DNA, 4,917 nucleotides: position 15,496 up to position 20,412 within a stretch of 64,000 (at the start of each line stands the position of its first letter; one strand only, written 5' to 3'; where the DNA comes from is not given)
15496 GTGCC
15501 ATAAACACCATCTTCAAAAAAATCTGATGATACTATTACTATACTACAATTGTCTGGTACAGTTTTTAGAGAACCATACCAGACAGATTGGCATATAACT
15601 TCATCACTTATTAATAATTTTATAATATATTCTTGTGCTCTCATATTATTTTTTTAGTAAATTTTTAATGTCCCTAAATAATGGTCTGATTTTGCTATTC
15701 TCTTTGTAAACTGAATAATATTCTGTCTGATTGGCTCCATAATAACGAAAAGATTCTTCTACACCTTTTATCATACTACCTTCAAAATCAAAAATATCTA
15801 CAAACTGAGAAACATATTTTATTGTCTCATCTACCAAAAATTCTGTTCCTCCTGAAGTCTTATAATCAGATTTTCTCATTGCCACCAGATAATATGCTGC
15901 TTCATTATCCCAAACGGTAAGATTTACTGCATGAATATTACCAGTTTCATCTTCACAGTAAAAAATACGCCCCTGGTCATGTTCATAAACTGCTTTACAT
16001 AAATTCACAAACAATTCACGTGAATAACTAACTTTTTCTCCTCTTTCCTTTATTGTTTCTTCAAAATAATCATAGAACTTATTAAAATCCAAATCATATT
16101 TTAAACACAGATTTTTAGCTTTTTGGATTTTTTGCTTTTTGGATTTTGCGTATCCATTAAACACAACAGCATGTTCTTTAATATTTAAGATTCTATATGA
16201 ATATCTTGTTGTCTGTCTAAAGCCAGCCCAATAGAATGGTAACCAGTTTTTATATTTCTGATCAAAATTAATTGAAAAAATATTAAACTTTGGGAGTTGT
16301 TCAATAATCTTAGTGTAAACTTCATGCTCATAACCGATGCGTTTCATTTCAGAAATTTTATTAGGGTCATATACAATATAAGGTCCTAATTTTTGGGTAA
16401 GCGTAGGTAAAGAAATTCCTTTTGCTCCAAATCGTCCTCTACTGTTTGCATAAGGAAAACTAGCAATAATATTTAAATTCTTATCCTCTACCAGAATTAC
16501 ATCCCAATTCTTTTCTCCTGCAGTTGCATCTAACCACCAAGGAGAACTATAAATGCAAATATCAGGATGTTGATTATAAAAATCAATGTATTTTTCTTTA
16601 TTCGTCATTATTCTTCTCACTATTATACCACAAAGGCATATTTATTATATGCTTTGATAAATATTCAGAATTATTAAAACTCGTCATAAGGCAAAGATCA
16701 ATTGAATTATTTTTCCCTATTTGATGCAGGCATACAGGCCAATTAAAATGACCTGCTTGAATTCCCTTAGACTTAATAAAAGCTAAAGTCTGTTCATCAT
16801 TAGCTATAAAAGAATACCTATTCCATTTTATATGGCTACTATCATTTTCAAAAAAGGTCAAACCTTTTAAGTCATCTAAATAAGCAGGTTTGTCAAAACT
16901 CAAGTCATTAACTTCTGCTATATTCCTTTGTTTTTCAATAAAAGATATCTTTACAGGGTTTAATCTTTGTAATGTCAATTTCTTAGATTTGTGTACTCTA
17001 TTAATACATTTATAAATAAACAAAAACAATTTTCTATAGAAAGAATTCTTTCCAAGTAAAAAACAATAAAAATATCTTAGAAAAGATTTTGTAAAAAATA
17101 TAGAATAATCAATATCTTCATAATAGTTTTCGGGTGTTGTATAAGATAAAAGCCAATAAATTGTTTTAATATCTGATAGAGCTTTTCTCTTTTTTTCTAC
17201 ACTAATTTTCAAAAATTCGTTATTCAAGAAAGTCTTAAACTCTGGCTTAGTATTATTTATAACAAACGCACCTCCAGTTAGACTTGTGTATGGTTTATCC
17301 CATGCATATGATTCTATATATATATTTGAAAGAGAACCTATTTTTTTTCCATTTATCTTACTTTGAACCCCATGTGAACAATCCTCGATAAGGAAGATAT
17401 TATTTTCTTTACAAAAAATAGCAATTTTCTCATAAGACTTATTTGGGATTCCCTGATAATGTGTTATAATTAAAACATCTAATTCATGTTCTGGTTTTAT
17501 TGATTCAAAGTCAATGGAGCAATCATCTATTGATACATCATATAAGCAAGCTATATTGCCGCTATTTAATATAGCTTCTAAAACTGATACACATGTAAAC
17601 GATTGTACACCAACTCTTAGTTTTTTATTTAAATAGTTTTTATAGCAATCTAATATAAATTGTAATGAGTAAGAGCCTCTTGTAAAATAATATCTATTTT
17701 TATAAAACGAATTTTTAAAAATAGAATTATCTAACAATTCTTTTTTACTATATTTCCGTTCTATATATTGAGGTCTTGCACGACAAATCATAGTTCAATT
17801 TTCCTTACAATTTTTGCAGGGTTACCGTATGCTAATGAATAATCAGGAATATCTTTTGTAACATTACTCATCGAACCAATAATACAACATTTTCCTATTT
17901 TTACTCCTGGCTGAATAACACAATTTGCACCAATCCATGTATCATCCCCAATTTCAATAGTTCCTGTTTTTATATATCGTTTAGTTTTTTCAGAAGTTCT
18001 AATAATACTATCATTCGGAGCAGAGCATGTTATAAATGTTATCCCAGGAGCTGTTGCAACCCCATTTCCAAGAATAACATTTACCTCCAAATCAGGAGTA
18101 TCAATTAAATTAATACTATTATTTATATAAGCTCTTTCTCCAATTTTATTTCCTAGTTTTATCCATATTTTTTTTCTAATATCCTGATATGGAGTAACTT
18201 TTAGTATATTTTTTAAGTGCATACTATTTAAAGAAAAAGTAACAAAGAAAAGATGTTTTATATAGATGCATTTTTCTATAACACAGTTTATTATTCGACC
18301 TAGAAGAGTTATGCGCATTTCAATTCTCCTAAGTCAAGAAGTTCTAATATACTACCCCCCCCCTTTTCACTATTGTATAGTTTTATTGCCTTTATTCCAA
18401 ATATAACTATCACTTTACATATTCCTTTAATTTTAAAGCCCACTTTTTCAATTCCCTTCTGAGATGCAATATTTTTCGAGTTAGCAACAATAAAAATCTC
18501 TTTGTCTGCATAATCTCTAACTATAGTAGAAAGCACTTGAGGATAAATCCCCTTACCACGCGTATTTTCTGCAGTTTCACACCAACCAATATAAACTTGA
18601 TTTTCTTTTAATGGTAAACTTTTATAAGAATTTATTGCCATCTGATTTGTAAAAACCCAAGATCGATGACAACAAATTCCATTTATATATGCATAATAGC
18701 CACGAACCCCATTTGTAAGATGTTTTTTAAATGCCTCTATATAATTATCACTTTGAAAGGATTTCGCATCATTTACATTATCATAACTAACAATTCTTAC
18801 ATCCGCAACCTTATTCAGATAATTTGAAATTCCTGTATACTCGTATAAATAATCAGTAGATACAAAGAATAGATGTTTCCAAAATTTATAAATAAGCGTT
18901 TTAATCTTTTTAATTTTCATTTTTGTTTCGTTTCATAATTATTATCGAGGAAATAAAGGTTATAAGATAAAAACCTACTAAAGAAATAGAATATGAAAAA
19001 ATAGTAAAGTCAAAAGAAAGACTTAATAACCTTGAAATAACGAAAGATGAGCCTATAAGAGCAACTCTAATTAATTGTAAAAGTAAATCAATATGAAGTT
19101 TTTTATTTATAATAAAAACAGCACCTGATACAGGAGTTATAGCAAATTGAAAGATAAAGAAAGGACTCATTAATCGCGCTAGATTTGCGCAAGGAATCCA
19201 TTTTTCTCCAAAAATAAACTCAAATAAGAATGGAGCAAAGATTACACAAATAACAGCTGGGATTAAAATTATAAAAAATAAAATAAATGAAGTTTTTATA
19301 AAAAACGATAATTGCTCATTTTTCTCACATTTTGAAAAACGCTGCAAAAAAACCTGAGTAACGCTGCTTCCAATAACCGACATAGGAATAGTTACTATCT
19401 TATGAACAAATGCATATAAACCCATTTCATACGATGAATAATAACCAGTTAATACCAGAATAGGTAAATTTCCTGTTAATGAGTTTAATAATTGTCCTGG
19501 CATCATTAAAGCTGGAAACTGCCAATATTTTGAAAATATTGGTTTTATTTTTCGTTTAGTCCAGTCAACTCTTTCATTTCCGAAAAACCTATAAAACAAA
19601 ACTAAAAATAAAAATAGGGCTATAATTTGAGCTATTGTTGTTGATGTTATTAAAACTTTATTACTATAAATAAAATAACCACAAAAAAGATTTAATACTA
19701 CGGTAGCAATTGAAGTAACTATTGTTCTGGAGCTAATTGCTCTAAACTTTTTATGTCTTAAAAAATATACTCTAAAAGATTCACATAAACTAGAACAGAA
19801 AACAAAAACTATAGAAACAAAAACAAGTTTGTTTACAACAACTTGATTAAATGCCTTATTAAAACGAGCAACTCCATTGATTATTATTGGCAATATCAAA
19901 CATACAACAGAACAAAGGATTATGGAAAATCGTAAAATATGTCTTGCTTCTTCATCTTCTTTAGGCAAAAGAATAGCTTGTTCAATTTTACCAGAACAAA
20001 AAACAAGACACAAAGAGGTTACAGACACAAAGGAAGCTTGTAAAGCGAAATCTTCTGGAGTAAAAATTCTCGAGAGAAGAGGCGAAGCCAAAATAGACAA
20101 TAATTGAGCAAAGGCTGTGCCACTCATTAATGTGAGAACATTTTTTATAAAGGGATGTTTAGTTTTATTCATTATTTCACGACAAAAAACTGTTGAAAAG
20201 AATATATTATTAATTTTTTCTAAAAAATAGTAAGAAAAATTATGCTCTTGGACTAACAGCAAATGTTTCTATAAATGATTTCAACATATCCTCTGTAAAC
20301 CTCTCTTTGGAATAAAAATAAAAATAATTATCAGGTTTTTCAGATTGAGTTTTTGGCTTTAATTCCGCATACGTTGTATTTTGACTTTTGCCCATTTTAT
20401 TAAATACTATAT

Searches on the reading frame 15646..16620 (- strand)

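Call 48: search_protein_families(library=pfam, proteins=[window:15646-16620:-], max_evalue=0.0001)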
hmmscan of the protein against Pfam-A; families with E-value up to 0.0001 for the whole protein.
window:15646-16620:- (324 aa): 1 family
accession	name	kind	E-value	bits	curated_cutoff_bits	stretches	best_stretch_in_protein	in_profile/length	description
PF13480.13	Acetyltransf_6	-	1.9e-05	25.3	22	1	176-271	28-125/143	Acetyltransferase (GNAT) domain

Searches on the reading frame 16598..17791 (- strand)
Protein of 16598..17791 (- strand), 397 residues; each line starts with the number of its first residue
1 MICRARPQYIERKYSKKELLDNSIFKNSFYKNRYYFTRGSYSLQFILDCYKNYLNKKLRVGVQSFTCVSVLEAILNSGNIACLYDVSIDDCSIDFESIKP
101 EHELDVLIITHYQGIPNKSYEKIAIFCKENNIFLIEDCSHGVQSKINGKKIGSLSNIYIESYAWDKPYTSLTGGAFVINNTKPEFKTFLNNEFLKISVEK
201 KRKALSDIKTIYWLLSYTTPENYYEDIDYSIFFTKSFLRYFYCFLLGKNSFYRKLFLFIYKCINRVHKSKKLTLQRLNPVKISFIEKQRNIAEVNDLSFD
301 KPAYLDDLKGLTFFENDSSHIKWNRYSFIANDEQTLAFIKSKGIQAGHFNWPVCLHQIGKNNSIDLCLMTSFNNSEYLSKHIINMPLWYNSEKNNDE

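Call 48: search_protein_families(library=pfam, proteins=[window:16598-17791:-], max_evalue=0.0001)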
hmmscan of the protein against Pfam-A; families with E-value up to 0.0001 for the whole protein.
window:16598-17791:- (397 aa): 1 family
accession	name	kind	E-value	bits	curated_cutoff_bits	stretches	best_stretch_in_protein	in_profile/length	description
PF01041.23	DegT_DnrJ_EryC1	-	2.4e-17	63.6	19.8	1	56-182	63-190/360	DegT/DnrJ/EryC1/StrS aminotransferase family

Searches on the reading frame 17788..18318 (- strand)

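Call 48: search_protein_families(library=pfam, proteins=[window:17788-18318:-], max_evalue=0.0001)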
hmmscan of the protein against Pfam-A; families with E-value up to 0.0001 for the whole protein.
window:17788-18318:- (176 aa): 2 families
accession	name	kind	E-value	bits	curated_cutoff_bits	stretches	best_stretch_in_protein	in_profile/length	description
PF00132.30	Hexapep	-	9.7e-11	41.3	27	1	121-154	2-35/36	Bacterial transferase hexapeptide (six repeats)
PF14602.12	Hexapep_2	-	1.1e-05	25.5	27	1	121-148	2-27/34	Hexapeptide repeat of succinyl-transferase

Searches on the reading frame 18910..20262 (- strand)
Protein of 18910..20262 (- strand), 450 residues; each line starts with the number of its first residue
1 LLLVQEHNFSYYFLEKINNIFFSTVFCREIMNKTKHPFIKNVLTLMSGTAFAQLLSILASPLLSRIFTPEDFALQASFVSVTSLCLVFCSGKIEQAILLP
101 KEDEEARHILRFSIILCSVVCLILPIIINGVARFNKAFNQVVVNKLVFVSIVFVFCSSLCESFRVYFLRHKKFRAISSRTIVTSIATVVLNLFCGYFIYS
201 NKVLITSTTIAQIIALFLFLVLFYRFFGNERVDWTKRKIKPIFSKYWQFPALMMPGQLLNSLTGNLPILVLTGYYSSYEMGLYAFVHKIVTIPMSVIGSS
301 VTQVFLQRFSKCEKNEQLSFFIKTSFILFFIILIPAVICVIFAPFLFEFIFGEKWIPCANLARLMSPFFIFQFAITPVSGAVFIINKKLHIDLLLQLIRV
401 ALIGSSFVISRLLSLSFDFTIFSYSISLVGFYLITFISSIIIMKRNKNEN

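Call 48: search_protein_families(library=pfam, proteins=[window:18910-20262:-], max_evalue=0.0001)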
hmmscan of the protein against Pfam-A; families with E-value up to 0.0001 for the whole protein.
window:18910-20262:- (450 aa): 2 families
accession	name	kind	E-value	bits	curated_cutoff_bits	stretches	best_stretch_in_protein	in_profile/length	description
PF13440.11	Polysacc_synt_3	-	9e-27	94.5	23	1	62-359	1-292/293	Polysaccharide biosynthesis protein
PF01943.22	Polysacc_synt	-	4.6e-18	66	28.2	1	39-311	2-272/274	Polysaccharide biosynthesis protein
